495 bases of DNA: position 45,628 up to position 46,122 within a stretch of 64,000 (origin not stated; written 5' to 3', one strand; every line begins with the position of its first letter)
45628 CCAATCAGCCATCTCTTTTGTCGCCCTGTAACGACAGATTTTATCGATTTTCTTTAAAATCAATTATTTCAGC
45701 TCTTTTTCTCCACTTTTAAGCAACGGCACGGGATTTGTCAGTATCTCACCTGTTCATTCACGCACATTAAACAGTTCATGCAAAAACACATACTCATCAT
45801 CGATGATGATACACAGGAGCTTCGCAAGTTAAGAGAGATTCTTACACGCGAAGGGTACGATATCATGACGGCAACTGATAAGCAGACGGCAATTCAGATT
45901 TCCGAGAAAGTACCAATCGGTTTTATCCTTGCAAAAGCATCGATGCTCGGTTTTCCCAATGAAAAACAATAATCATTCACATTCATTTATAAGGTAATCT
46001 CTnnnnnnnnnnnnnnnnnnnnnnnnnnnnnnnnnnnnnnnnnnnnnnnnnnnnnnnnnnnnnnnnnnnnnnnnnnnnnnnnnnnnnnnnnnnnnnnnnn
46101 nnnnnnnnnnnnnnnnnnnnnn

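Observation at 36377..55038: Candidate new signalling circuit: FG-GAP receptor kinase, GAF-sigma54 activator, enhancer promoter, T9SS propeller operon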

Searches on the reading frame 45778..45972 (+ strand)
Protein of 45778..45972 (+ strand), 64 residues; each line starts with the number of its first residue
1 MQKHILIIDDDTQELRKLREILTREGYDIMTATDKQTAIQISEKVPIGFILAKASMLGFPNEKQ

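Call 6: search_protein_families(library=pfam, proteins=[window:45778-45972:+], max_evalue=0.01)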
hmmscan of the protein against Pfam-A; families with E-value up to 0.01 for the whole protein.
window:45778-45972:+ (64 aa): 1 family
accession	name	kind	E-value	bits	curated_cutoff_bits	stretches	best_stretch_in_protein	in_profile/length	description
PF00072.30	Response_reg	-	3.4e-06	27.6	30.2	1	5-56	1-52/111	Response regulator receiver domain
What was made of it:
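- Checked: Half-REC, 45778-45972: Response_reg positions 1-52 of 111, 27.6 bits, below the 30.2 gathering cut-off (call 6).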

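Call 24: find_homologous_proteins(query=window:45778-45969:+, max_evalue=0.001)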
Query seq(64 aa) (64 aa): 46 proteins with E <= 0.001 among 47 candidates.
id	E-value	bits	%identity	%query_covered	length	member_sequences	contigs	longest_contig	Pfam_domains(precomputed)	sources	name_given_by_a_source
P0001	1.7e-32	127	98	100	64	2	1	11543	-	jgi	jgi:PleD family two-component response regulator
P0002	3.4e-29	116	91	100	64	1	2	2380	PF00072.31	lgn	-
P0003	9.8e-27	109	87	97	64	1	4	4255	-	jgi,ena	jgi:PleD family two-component response regulator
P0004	1.9e-26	108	83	100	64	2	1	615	PF00072.31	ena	-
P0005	9.3e-26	105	88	94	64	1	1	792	-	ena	-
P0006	1.7e-25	105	80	100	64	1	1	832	PF00072.31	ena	-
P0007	4.1e-25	103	79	98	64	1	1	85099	-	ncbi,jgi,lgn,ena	-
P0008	6.9e-25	103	87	94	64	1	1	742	-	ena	-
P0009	8.6e-25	102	79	98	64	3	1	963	PF00072.31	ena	-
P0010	1.3e-24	102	81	98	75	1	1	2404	PF00072.31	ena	-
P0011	1.4e-24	102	81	100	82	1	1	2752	-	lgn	-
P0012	8.2e-24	99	82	94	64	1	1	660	PF00072.31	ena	-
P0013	2.1e-23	98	79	97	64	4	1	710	PF00072.31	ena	-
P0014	5.1e-23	97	75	100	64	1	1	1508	PF00072.31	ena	-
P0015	3.3e-22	94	69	100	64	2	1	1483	-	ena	-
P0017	4.6e-22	94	73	98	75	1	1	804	PF00072.31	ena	-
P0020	8.5e-22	93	77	94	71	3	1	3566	PF00072.31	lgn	-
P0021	1.5e-21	92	73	98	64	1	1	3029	PF00072.31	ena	-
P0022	2.2e-20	89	73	97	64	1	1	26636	PF00072.31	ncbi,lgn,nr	ncbi:MAG: response regulator [Bacteroidetes bacterium]|nr:MAG: response regulator [Bacteroidota bact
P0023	2.8e-20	88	75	94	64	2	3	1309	PF00072.31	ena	-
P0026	5.7e-20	87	68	98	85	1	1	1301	PF00072.31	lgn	-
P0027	6.3e-20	87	77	89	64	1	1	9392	PF00072.31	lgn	-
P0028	6.9e-20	87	77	89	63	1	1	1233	PF00072.31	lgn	-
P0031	2.3e-19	85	73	94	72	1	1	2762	PF00072.31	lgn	-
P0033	3.3e-19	85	64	100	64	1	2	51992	PF00072.31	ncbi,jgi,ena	-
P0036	1.9e-18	83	68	98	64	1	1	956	PF00072.31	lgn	-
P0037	2.4e-18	82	75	88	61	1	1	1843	PF00072.31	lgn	-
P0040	7.2e-18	81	66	97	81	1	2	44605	PF00072.31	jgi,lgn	jgi:DNA-binding response OmpR family regulator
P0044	4.8e-15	72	64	86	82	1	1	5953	PF00072.31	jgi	jgi:PleD family two-component response regulator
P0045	4.0e-14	69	57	94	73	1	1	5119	PF00072.31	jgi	jgi:PleD family two-component response regulator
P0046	4.6e-14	69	54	98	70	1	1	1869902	-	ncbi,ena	-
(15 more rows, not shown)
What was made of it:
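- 45778..45972 (+): Mini-REC: a 64-aa half-receiver protein (beta1-alpha1-beta2-alpha2-beta3) with no phospho-acceptor Asp. It is the first and only invariant gene of the activated unit. 46 clusters of 59-85 aa (call 24).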

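Call 26: find_encoding_contigs(protein=P0007, flank=10000, max_places=2)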
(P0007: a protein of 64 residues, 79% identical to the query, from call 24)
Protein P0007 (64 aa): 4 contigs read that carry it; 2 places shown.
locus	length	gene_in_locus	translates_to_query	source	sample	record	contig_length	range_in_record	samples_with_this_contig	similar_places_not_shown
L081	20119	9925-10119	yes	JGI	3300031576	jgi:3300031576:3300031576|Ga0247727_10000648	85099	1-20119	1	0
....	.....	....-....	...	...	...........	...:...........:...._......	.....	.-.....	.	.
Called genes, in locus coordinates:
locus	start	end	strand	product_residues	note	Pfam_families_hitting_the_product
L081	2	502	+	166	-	?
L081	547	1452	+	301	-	PF02678:Pirin, PF05726:Pirin_C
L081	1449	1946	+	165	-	PF00903:Glyoxalase, PF22677:Ble-like_N (weak), PF13669:Glyoxalase_4 (weak)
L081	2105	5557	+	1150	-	PF01839:FG-GAP (faint), PF13517:FG-GAP_3, PF00069:Pkinase, PF07714:PK_Tyr_Ser-Thr, PF03109:ABC1 (weak)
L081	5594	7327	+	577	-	PF00004:AAA (faint), PF01590:GAF, PF13185:GAF_2, PF13492:GAF_3, PF00158:Sigma54_activat, PF14532:Sigma54_activ_2, PF07728:AAA_5 (weak), PF25601:AAA_lid_14, +1 more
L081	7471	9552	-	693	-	PF13576:Pentapeptide_3 (faint)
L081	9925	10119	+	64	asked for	-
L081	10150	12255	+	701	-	-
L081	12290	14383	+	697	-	PF25852:DUF6242_C (weak), PF14870:PSII_BNR (faint), PF02012:BNR (faint), PF15899:BNR_6 (faint), PF15902:Sortilin-Vps10 (faint), PF25852:DUF6242_C (weak), PF18962:Por_Secre_tail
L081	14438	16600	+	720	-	PF02012:BNR (faint), PF15902:Sortilin-Vps10 (faint), PF13088:BNR_2 (weak), PF25852:DUF6242_C (weak), PF18962:Por_Secre_tail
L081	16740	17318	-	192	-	-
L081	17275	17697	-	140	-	-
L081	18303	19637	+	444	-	PF00155:Aminotran_1_2 (weak), PF00266:Aminotran_5, PF01053:Cys_Met_Meta_PP, PF01041:DegT_DnrJ_EryC1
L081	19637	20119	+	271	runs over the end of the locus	PF01209:Ubie_methyltran, PF02527:GidB (weak), PF13489:Methyltransf_23, PF05891:Methyltransf_PK, PF13847:Methyltransf_31, PF08241:Methyltransf_11, PF08242:Methyltransf_12, PF13649:Methyltransf_25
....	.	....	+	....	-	?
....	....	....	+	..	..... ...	-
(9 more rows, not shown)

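Call 27: find_encoding_contigs(protein=P0046, flank=10000, max_places=2)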
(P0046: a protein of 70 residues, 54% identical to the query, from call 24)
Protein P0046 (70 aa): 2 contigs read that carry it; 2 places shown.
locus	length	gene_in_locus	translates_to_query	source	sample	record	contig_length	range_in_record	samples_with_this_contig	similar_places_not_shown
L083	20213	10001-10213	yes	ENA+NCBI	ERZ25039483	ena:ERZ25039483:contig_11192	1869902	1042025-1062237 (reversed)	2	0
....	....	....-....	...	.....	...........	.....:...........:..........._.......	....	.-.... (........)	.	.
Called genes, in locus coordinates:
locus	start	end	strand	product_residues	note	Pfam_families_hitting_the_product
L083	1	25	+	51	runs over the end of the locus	-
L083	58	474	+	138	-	PF01738:DLH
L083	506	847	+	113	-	PF01738:DLH, PF02230:Abhydrolase_2 (faint), PF00326:Peptidase_S9 (weak)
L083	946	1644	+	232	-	PF01510:Amidase_2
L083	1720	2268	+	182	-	-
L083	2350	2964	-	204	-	PF09335:VTT_dom (weak)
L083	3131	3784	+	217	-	PF07786:HGSNAT_cat, PF16401:DUF5009 (weak)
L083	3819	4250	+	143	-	-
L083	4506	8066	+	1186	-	PF14870:PSII_BNR (faint), PF13517:FG-GAP_3 (weak), PF01839:FG-GAP (faint), PF13517:FG-GAP_3, PF07593:UnbV_ASPIC (weak), PF00069:Pkinase, PF07714:PK_Tyr_Ser-Thr, PF03109:ABC1 (weak)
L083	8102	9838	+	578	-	PF00004:AAA (faint), PF01590:GAF, PF13185:GAF_2, PF13492:GAF_3 (weak), PF00158:Sigma54_activat, PF14532:Sigma54_activ_2, PF07728:AAA_5 (weak), PF25601:AAA_lid_14, +2 more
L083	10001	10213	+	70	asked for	-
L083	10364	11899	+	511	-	PF02446:Glyco_hydro_77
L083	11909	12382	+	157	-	PF05099:TerB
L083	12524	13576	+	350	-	PF00512:HisKA (weak), PF02518:HATPase_c, PF13581:HATPase_c_2 (faint)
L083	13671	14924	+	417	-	PF13620:CarboxypepD_reg (weak), PF13715:CarbopepD_reg_2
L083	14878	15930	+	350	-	-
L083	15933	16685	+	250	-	-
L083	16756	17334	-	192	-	PF08534:Redoxin (weak), PF00255:GSHPx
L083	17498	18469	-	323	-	PF01515:PTA_PTB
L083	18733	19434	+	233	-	PF01168:Ala_racemase_N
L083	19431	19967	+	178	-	PF05103:DivIVA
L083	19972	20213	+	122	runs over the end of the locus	PF01048:PNP_UDP_1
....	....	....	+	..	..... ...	-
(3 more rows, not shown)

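Call 28: find_related_loci(query=A1, collection=metagenome_contigs, flank=10000)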
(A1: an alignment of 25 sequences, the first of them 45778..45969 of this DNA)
Query A1 (64 aa) in metagenome_contigs; peptide patterns used: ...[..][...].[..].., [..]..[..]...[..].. (x = any residue, [..] = any of these).
118 stretches matched a pattern; 50 encode a relative of the query (tblastn E <= 1e-3); 50 distinct loci.
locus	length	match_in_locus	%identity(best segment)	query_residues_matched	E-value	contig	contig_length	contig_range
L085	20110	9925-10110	81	1-62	3e-31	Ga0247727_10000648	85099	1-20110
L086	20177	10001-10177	78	1-59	2e-28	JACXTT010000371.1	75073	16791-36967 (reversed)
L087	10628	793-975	66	1-61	4e-26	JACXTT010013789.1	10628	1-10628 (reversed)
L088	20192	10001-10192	64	1-64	6e-26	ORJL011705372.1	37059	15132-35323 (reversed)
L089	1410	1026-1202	69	1-59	6e-25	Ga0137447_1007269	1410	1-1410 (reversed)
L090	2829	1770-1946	69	1-59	1e-24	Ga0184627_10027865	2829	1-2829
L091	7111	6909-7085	64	1-59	4e-23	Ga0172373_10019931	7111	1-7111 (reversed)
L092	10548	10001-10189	60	1-63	1e-22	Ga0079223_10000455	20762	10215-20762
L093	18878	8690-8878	60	1-63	1e-22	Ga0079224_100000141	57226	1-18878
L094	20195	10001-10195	57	1-64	1e-21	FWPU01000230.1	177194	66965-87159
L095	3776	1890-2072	59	1-61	1e-21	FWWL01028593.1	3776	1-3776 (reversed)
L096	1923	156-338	56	1-61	2e-21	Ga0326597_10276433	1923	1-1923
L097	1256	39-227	54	1-63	2e-21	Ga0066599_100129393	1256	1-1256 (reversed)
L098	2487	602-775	64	1-58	7e-21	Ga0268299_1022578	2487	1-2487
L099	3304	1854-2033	58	1-60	1e-20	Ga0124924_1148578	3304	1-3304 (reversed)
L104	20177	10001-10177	59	1-59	2e-20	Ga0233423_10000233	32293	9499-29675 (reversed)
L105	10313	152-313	63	1-54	1e-19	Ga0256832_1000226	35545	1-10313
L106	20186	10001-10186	56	1-62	1e-19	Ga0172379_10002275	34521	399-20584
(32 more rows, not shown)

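Call 46: search_protein_families(library=pfam, proteins=[L093:8936-9475:+, L086:10256-10738:+, L086:10898-11977:+, L105:375-2048:+, L104:10450-11475:+, L094:9115-9849:+], max_evalue=0.01)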
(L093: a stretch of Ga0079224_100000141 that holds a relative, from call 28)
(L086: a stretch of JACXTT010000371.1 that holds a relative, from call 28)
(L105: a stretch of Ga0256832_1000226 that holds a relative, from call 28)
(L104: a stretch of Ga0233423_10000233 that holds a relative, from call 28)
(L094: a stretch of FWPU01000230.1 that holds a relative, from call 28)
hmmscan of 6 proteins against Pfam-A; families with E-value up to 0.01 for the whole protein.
L093:8936-9475:+ (179 aa): 1 family
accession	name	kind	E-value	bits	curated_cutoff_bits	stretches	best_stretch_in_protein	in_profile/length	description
PF13505.12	OMP_b-brl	-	0.00038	21.1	28.7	1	40-163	37-155/175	Outer membrane protein beta-barrel domain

L086:10256-10738:+ (160 aa): 0 families

L086:10898-11977:+ (359 aa): 0 families

L105:375-2048:+ (557 aa): 0 families

L104:10450-11475:+ (341 aa): 1 family
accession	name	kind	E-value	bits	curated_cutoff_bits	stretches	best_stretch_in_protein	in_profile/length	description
PF20230.4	DUF6588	-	2e-51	175.4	27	1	1-339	1-318/319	Family of unknown function (DUF6588)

L094:9115-9849:+ (244 aa): 1 family
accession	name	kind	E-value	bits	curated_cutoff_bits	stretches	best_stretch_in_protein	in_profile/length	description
PF13709.12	DUF4159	-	1.1e-52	179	25.9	1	45-242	2-202/202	Domain of unknown function (DUF4159)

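Call 47: predict_structure(alignment_id=A2)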
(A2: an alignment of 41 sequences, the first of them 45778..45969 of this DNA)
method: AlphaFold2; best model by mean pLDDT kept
length: 64 residues; sequences in the alignment: 41
mean_pLDDT: 87.2   pTM: 0.69
mean pLDDT of the five models: 87.2, 86.5, 84.8, 84.5, 82.7
residues with pLDDT >= 90: 38; 70-90: 21; 50-70: 4; < 50: 1
segments of 3 or more residues with pLDDT < 50: none
pLDDT, mean of each block of 10 residues (from residue 1): 83 92 91 92 90 84 63
secondary structure, 60 per line:
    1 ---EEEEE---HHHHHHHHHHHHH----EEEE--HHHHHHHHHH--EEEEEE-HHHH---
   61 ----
elements in order: E4-8 H12-24 E29-32 H35-44 E47-52 H54-57
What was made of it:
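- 45778..45972 (+): AF2 pLDDT 87 (call 47).
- On Response regulator receiver domain (PF00072): The model has three strands and two helices (call 47).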

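Call 50: fold_search(model_id=the predicted structure, library=pdb)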
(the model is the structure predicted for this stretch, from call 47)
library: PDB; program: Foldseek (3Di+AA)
matches with E <= 10: 827; with E <= 0.001: 0
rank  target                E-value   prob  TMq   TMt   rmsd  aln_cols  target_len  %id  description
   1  1xhe_B                1.6e-02  1.00  0.78  0.42   3.7        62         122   29  Crystal structure of the receiver domain of redox response regulator arca (released 2005-05-17)
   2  1xhe_A                2.3e-02  1.00  0.80  0.44   3.0        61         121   30  Crystal structure of the receiver domain of redox response regulator arca (released 2005-05-17)
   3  5xt2_A                2.6e-02  1.00  0.76  0.26   2.5        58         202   24  Crystal structures of full-length FixJ from B. japonicum crystallized in space group P212121 (released 2018-05-23)
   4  3hv2_B                3.2e-02  1.00  0.80  0.42   2.8        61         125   21  Crystal structure of signal receiver domain OF HD domain-containing protein FROM Pseudomonas fluorescens Pf-5 (released 2009-06-23)
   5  3hv2_A                3.2e-02  1.00  0.77  0.38   3.0        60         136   20  Crystal structure of signal receiver domain OF HD domain-containing protein FROM Pseudomonas fluorescens Pf-5 (released 2009-06-23)
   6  1mvo                  3.7e-02  1.00  0.71  0.39   1.4        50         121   36  Crystal structure of the PhoP receiver domain from Bacillus subtilis (released 2002-10-16)
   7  5xt2_B                3.9e-02  1.00  0.76  0.26   2.7        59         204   24  Crystal structures of full-length FixJ from B. japonicum crystallized in space group P212121 (released 2018-05-23)
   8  1xhf_B                4.2e-02  1.00  0.73  0.40   1.0        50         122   34  Crystal structure of the bef3-activated receiver domain of redox response regulator arca (released 2005-05-17)
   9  8xat_A                4.5e-02  1.00  0.70  0.26   4.1        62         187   21  Crystal structure of AtARR1(RD-DBD) (released 2024-01-24)
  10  8xat_B                4.8e-02  1.00  0.70  0.26   4.1        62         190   21  Crystal structure of AtARR1(RD-DBD) (released 2024-01-24)
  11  1zgz_B                5.2e-02  1.00  0.79  0.43   3.1        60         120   23  Crystal Structure Of The Receiver Domain Of TMAO Respiratory System Response Regulator TorR (released 2005-12-13)
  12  3rqi                  5.9e-02  1.00  0.71  0.28   1.0        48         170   31  Crystal structure of a response regulator protein from Burkholderia pseudomallei with a phosphorylated aspartic acid, ca (released 2011-05-11)
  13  6ifh                  6.3e-02  1.00  0.71  0.39   0.9        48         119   33  Unphosphorylated Spo0F from Paenisporosarcina sp. TG-14 (released 2019-01-16)
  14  1ys7_A                6.3e-02  1.00  0.72  0.21   0.8        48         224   27  Crystal structure of the response regulator protein prrA complexed with Mg2+ (released 2006-02-07)
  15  5kbx_B                6.3e-02  1.00  0.76  0.35   4.0        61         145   20  Co-crystal structure of the Saccharomyces cerevisiae histidine phosphotransfer signaling protein Ypd1 and the receiver (released 2017-06-07)
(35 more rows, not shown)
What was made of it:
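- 45778..45972 (+): Matches the first half of receiver domains, TM-score normalised to the query (TMq) 0.7-0.8 (call 50).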

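Call 62: search_protein_families(library=ncbifam, proteins=[window:45778-45972:+], max_evalue=0.001)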
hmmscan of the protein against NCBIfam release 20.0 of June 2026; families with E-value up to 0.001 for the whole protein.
window:45778-45972:+ (64 aa): 10 families
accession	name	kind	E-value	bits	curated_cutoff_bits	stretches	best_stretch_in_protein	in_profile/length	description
NF045717.1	DVU0259_DivK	exception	8.8e-08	32.3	160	1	1-45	1-45/117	DVU0259 family response regulator domain-containing protein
NF007135.0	PRK09581.1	equivalog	2.9e-06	26.4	474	1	1-54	1-54/457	PleD family two-component system response regulator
NF053512.1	nitric_RR_NosR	exception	3.1e-06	26.5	400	1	5-56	1-52/422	response regulator c-di-GMP phosphodiesterase, NosR family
NF047793.1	ResRegPgtA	equivalog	9.1e-06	24.7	650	1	2-56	5-59/414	two-component system response regulator PgtA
NF033120.0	vanR_FM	exception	6.5e-05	22.7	460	1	4-52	4-53/231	vancomycin resistance response regulator transcription factor, VanR-F/VanR-M family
NF008199.0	PRK10955.1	equivalog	0.00014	21.9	341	1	3-43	2-42/232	envelope stress response regulator transcription factor CpxR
NF008034.0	PRK10766.1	equivalog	0.00015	21.4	275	1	1-52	1-52/231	two-component system response regulator TorR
NF011695.0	PRK15115.1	equivalog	0.00031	19.7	763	1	3-53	7-57/445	two-component system response regulator GlrR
NF008378.0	PRK11173.1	equivalog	0.00043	19.7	334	1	3-51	4-52/238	two-component system response regulator ArcA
NF008469.0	PRK11361.1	equivalog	0.00051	18.9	714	1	3-52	5-54/461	acetoacetate metabolism transcriptional regulator AtoC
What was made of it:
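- Closest known: Pseudo-receiver domains. Same: Mini-REC is recognisably receiver-derived (calls 6, 50, 62).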

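Call 68: find_encoding_contigs(protein=window:45778-45972:+, flank=3000, max_places=3)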
Protein window:45778-45972:+ (64 aa): no gene with exactly this product is on record in the collection.

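Call 69: find_encoding_contigs(protein=P0001, flank=10000, max_places=2)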
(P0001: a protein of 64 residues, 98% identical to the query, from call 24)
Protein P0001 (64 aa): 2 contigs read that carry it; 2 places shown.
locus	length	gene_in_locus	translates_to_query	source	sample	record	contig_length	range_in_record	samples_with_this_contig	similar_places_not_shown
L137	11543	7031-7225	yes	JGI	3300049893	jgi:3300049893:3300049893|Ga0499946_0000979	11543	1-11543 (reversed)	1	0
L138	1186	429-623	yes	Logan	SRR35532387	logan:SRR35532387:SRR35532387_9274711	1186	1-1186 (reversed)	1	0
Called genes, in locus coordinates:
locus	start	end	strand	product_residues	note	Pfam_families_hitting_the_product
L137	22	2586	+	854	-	PF13517:FG-GAP_3, PF00069:Pkinase, PF07714:PK_Tyr_Ser-Thr, PF03109:ABC1 (weak)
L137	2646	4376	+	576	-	PF01590:GAF, PF13185:GAF_2, PF13492:GAF_3, PF00158:Sigma54_activat, PF14532:Sigma54_activ_2, PF07728:AAA_5 (weak), PF25601:AAA_lid_14, PF02954:HTH_8 (weak)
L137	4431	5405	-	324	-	PF00248:Aldo_ket_red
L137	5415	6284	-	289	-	PF05711:TylF, PF13578:Methyltransf_24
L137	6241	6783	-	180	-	PF06271:RDD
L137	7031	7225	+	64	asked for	-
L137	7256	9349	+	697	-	PF13088:BNR_2 (faint), PF14870:PSII_BNR (faint), PF02012:BNR (faint), PF15902:Sortilin-Vps10 (weak), PF25852:DUF6242_C (weak), PF18962:Por_Secre_tail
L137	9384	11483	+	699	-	PF15902:Sortilin-Vps10 (faint), PF25852:DUF6242_C, PF02012:BNR (faint), PF13088:BNR_2 (faint), PF25852:DUF6242_C, PF18962:Por_Secre_tail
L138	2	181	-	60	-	?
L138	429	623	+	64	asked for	-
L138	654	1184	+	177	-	?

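Call 71: search_protein_families(library=pfam, proteins=[L086:3878-7111:+, L088:1934-5188:+, L106:1878-5429:+], max_evalue=0.001)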
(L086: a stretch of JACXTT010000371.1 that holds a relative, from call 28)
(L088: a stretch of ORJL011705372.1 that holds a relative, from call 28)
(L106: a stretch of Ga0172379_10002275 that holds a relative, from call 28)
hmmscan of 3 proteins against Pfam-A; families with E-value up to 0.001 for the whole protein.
L086:3878-7111:+ (1078 aa): 7 families
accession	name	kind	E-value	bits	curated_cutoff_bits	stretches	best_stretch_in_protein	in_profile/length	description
PF00069.31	Pkinase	-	1.9e-57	195.1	31.7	1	819-1064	2-253/263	Protein kinase domain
PF07494.17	Reg_prop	-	4.9e-44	143.1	20.4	4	78-100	1-23/24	Two component regulator propeller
PF07714.23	PK_Tyr_Ser-Thr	-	1.4e-40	139.7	23.1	1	819-1063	2-249/258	Protein tyrosine and serine/threonine kinase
PF07495.19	Y_Y_Y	-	8.9e-17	61.2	26.6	1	708-771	1-64/65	Y_Y_Y domain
PF03109.22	ABC1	-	2.1e-07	30.8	22.9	1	850-965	107-216/244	ABC1 atypical kinase-like domain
PF23748.1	Beta-prop_LRRK2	-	6.9e-07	29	26.9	0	531-558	267-294/359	LRRK2 beta propeller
PF01636.29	APH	-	0.00027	21.2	23.2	0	934-963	167-197/239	Phosphotransferase enzyme family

L088:1934-5188:+ (1085 aa): 7 families
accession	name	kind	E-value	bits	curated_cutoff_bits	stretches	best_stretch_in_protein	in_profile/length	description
PF00069.31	Pkinase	-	3.1e-58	197.7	31.7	1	824-1071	1-253/263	Protein kinase domain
PF07494.17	Reg_prop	-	3.2e-51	165.1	20.4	0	316-337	3-24/24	Two component regulator propeller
PF07714.23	PK_Tyr_Ser-Thr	-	6.4e-43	147.4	23.1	1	825-1071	2-250/258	Protein tyrosine and serine/threonine kinase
PF07495.19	Y_Y_Y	-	1.1e-19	70.5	26.6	1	715-777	2-64/65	Y_Y_Y domain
PF23748.1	Beta-prop_LRRK2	-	1.1e-07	31.7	26.9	0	113-147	269-303/359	LRRK2 beta propeller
PF08450.18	SGL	-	1.4e-07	31.8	26.3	0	180-248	46-112/246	SMP-30/Gluconolactonase/LRE-like region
PF03109.22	ABC1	-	8e-07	28.9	22.9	1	878-971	123-216/244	ABC1 atypical kinase-like domain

L106:1878-5429:+ (1184 aa): 7 families
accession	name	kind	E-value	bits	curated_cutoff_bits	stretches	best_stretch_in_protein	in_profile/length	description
PF00069.31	Pkinase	-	3.3e-59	200.8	31.7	1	923-1176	1-259/263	Protein kinase domain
PF07714.23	PK_Tyr_Ser-Thr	-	2.1e-41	142.4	23.1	1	925-1170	3-250/258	Protein tyrosine and serine/threonine kinase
PF13517.12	FG-GAP_3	-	1.4e-33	115.7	26.9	4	477-542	1-61/61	FG-GAP-like repeat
PF01839.29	FG-GAP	-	8.6e-10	38.7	22.1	0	682-706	5-28/37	FG-GAP repeat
PF03109.22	ABC1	-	1.2e-08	34.9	22.9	1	960-1070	112-216/244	ABC1 atypical kinase-like domain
PF14870.12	PSII_BNR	-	1.4e-08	34.8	27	1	157-258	198-301/303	Photosynthesis system II assembly factor YCF48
PF07593.17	UnbV_ASPIC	-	0.0002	21.6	23.4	1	736-799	1-63/68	ASPIC and UnbV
